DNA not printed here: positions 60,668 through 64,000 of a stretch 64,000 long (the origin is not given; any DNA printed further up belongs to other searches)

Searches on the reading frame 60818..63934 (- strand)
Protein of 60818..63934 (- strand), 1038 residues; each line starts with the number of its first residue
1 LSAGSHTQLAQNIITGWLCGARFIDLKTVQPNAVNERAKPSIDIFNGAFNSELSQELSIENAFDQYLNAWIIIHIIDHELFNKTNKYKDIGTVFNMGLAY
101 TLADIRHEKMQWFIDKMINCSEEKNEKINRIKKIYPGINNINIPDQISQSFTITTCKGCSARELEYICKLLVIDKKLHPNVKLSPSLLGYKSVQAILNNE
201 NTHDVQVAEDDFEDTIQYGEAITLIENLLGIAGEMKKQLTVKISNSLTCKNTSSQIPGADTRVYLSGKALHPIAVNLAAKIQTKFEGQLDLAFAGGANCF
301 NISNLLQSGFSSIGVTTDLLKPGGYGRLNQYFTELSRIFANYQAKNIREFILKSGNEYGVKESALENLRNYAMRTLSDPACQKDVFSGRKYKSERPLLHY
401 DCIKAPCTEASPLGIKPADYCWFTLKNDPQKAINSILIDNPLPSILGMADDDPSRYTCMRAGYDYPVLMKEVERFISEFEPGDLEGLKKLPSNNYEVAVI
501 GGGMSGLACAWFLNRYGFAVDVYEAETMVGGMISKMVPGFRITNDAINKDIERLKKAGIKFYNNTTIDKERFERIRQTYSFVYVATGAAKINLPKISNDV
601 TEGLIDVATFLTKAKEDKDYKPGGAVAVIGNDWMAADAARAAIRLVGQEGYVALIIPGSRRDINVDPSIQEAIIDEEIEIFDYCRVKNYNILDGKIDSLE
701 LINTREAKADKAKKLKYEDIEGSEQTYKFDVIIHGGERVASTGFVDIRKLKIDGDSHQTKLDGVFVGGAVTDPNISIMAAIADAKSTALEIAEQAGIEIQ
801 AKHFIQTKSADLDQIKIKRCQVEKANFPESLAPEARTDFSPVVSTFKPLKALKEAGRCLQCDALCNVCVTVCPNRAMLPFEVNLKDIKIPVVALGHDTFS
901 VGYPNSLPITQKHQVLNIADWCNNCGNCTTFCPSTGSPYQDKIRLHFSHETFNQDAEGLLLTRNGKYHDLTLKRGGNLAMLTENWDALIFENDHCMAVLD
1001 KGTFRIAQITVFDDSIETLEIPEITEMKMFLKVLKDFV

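Call 63: find_encoding_contigs(protein=window:60818-63934:-, flank=10000, max_places=6)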
Protein window:60818-63934:- (1038 aa): no gene with exactly this product is on record in the collection.
